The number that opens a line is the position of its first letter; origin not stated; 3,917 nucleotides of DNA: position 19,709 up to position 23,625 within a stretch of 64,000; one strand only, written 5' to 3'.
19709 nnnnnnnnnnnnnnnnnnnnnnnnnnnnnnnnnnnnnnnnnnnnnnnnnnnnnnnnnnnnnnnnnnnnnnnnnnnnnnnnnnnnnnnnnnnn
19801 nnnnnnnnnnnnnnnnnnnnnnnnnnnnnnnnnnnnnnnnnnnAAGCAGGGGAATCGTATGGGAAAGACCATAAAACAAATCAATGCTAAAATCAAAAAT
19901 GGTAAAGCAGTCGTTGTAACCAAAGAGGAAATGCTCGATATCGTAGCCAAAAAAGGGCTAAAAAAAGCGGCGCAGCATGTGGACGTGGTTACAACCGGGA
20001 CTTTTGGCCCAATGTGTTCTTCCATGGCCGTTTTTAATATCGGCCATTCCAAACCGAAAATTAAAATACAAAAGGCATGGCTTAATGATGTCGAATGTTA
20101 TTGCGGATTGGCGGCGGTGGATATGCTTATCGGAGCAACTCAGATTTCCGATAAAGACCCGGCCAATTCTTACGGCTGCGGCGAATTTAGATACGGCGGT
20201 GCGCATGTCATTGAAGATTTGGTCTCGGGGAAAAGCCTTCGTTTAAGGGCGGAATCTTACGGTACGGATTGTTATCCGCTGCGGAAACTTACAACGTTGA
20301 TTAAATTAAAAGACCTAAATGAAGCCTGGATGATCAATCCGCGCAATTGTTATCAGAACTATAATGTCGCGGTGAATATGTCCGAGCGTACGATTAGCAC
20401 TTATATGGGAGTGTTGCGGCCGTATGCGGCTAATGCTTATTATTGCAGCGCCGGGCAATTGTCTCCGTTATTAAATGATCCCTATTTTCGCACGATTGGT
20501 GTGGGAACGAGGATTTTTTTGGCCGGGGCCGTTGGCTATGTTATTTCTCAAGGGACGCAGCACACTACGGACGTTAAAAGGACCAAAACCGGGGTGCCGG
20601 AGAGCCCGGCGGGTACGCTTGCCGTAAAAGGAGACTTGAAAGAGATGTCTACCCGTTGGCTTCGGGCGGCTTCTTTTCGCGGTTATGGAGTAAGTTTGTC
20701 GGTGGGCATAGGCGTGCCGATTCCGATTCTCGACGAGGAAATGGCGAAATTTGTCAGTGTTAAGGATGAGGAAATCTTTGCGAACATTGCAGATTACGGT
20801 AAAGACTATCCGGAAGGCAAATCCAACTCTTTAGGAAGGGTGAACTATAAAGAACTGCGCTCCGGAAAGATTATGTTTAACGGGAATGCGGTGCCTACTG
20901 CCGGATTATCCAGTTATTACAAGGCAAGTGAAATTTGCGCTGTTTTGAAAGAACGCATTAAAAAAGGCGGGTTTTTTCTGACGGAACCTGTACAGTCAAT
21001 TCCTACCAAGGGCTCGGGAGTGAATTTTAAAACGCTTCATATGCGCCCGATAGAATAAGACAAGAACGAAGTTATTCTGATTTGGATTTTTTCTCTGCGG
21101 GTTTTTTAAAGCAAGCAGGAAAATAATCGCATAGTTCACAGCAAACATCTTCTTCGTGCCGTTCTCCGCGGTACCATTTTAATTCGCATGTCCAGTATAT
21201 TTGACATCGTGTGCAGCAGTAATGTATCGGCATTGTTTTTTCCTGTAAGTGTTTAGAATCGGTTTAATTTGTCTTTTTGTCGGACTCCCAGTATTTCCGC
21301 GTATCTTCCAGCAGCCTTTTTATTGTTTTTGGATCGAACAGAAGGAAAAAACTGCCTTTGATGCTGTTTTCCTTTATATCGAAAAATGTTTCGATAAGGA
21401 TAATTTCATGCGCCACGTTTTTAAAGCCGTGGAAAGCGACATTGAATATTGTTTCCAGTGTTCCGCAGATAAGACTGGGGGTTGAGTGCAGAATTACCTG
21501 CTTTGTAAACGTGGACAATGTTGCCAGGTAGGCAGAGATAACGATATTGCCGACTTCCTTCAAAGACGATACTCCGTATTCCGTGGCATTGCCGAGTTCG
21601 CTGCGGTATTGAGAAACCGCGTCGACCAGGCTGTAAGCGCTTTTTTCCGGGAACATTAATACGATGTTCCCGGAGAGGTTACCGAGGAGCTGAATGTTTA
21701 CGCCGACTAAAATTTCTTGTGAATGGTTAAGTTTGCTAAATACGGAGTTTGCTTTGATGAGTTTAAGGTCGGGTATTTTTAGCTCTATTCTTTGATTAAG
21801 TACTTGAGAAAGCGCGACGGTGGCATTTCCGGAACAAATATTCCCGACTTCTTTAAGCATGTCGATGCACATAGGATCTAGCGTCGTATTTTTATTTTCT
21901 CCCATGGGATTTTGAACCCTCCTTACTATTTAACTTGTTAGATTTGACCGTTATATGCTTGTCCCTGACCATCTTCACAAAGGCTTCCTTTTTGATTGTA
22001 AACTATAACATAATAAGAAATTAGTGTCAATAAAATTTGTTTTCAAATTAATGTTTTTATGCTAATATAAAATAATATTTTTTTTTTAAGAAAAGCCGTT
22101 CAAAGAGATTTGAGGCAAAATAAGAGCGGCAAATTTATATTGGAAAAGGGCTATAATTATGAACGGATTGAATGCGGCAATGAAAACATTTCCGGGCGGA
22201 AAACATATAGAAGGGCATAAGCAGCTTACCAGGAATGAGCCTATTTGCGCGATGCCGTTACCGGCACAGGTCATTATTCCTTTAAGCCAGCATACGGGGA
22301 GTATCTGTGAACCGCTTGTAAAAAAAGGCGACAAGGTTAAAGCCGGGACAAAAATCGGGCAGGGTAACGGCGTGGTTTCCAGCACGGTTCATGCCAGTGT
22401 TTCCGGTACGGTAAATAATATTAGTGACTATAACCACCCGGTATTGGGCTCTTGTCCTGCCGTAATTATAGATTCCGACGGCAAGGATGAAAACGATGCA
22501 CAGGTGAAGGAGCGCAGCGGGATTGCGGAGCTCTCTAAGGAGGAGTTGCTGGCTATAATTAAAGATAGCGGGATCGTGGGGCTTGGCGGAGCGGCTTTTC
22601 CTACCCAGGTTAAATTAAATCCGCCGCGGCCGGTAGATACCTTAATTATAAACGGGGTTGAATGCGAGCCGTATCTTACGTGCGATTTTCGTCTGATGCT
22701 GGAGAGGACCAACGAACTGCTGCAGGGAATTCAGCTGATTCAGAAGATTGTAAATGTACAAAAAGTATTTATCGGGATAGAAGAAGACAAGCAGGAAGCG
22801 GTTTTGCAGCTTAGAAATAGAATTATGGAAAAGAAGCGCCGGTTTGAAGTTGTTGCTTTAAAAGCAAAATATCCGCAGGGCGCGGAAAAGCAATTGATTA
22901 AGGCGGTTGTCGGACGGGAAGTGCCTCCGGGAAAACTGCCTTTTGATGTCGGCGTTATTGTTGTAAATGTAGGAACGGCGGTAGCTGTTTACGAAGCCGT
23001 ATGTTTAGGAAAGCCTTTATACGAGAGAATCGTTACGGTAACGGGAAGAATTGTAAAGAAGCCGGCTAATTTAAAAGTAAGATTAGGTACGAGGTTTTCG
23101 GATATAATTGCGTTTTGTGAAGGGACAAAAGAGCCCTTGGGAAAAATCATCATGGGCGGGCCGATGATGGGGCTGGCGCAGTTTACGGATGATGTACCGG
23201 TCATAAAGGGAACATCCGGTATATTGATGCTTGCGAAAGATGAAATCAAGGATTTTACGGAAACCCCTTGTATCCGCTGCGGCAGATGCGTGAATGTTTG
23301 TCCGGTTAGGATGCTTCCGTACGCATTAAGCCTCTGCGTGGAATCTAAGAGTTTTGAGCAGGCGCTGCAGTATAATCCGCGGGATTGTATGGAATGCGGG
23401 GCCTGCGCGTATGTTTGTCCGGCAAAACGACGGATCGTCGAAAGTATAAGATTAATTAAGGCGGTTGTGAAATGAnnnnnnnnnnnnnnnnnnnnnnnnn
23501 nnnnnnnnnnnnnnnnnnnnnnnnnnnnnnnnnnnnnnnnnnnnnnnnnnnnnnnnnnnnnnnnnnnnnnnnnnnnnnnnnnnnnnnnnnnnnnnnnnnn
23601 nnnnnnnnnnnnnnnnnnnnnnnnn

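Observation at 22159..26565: Minimal rnfC-rnfD-rnfB cluster lacking rnfG/E/A, translationally coupled to a RACo-like ASKHA ATPase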

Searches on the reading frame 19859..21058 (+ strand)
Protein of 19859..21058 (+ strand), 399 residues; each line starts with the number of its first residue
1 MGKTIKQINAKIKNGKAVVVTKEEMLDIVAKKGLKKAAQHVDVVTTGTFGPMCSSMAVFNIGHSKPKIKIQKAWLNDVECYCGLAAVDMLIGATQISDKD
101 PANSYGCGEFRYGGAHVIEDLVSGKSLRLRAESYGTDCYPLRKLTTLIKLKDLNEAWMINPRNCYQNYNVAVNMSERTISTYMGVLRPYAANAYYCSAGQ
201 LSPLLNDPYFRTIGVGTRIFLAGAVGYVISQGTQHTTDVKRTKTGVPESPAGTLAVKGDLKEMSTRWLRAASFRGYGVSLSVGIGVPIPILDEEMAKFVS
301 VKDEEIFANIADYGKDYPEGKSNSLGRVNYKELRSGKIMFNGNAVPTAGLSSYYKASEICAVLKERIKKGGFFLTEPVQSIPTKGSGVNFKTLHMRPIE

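Call 6: search_protein_families(library=pfam, proteins=[window:19859-21058:+], max_evalue=0.001)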
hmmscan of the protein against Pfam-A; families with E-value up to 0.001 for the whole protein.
window:19859-21058:+ (399 aa): 1 family
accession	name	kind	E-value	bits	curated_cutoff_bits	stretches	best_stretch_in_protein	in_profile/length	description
PF01837.22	HcyBio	-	5.4e-150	499.6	26.2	1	17-374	1-349/349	Homocysteine biosynthesis enzyme, sulfur-incorporation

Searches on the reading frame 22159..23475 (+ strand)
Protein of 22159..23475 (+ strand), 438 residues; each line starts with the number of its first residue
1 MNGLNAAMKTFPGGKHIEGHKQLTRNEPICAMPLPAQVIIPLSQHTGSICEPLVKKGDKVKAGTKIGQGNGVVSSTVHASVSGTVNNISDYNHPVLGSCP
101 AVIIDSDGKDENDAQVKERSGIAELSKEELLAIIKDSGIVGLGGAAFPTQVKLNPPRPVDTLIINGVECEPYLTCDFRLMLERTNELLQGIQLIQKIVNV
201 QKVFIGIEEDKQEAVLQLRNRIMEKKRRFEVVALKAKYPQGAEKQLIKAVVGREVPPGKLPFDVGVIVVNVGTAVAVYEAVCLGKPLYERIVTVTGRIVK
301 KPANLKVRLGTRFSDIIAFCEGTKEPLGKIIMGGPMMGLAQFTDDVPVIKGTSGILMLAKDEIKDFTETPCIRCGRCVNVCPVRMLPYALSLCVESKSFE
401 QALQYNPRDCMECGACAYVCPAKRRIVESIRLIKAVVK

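Call 4: search_protein_families(library=pfam, proteins=[window:22159-23475:+], max_evalue=0.01)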
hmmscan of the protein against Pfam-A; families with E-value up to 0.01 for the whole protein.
window:22159-23475:+ (438 aa): 18 families
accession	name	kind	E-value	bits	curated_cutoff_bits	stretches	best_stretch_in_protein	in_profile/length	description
PF01512.22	Complex1_51K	-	6.2e-52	175.9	31.2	1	134-279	1-150/150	Nuo51 FMN-binding domain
PF13375.12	RnfC_N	-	1.3e-32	112.2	25.6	1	10-109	2-101/101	RnfC Barrel sandwich hybrid domain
PF10531.15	SLBB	-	9.2e-10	38.6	27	1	291-339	1-54/55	SLBB domain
PF00037.32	Fer4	-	1.4e-09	37.8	21.1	2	371-384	8-21/24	4Fe-4S binding domain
PF12838.12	Fer4_7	-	3.7e-09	37.3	27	1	371-422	2-50/52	4Fe-4S dicluster domain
PF12797.12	Fer4_2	-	7.7e-08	32.3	24.5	2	370-383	9-22/22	4Fe-4S binding domain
PF13237.11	Fer4_10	-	1.4e-07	31.8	25.5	1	368-421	6-53/53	4Fe-4S dicluster domain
PF12837.12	Fer4_6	-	1e-06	28.8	25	1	367-384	5-22/24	4Fe-4S binding domain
PF25160.1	LdpA_Fe-S-bd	-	6.5e-06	26.3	27.6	1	367-385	24-42/49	LdpA Fe-S cluster-binding domain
PF13746.11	Fer4_18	-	1.8e-05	25.3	27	0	360-384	50-74/114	4Fe-4S dicluster domain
PF13187.11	Fer4_9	-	2.4e-05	24.7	27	2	371-423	2-50/52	4Fe-4S dicluster domain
PF12800.12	Fer4_4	-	3.9e-05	24.1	24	1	371-383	4-16/17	4Fe-4S binding domain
PF14697.11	Fer4_21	-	5.4e-05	23.7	35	1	368-423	5-54/59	4Fe-4S dicluster domain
PF12798.12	Fer4_3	-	5.5e-05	24.1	27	0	371-383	1-13/15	4Fe-4S binding domain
PF13484.11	Fer4_16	-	0.00011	23.3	30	1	371-422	2-65/66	4Fe-4S double cluster binding domain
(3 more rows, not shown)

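Call 88: search_protein_families(library=ncbifam, proteins=[window:22159-23475:+], max_evalue=0.00001)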
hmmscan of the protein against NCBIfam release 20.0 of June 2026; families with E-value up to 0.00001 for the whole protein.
window:22159-23475:+ (438 aa): 14 families
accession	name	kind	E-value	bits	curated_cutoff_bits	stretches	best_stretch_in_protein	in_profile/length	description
TIGR01945.1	rnfC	subfamily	1.7e-163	544.2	245.95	1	9-437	2-431/435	RnfABCDGE type electron transport complex subunit C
NF003454.1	PRK05035.1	equivalog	2.7e-143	478.4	345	1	10-437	5-435/556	electron transport complex subunit RsxC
NF041837.1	rnfC_Methano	equivalog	7e-86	288.8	650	2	230-436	220-425/438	Rnf electron transport complex subunit RnfC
TIGR04481.1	PR_assoc_PrdC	equivalog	1.9e-64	218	490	1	40-357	3-304/425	proline reductase-associated electron transfer protein PrdC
NF003761.0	PRK05352.1-4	equivalog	3.2e-19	69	450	1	40-339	34-310/449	Na(+)-translocating NADH-quinone reductase subunit A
TIGR01936.1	nqrA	equivalog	6.4e-13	48.4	321.05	1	30-338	21-305/446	NADH:ubiquinone reductase (Na(+)-transporting) subunit A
NF003759.0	PRK05352.1-2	equivalog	6.5e-11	41.6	505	1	53-338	44-307/447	Na(+)-translocating NADH-quinone reductase subunit A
TIGR01959.1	nuoF_fam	equivalog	8e-11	41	558.65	1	118-226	26-138/410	NADH-quinone oxidoreductase subunit NuoF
NF040864.1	HgcB_ferredoxin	equivalog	6.6e-09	35.5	99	1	366-424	11-60/93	mercury methylation ferredoxin HgcB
NF008436.0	PRK11278.1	equivalog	2.8e-07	29.8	749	1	117-227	38-153/448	NADH-quinone oxidoreductase subunit NuoF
NF058577.1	FdxA_fam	equivalog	3.3e-07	30.4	65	0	367-383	34-50/52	4Fe-4S ferredoxin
NF010120.0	PRK13596.1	equivalog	7.6e-07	28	389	1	117-224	30-142/433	NADH-quinone oxidoreductase subunit NuoF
NF042909.1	FMH_DH_FwdF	exception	8.9e-07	28.3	375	1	368-424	256-310/336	tungsten-dependent formylmethanofuran dehydrogenase subunit FwdF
NF045874.1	Vhu_polyferre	exception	8.9e-07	28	600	1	368-423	291-344/381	F420-non-reducing hydrogenase associated-polyferredoxin VhuB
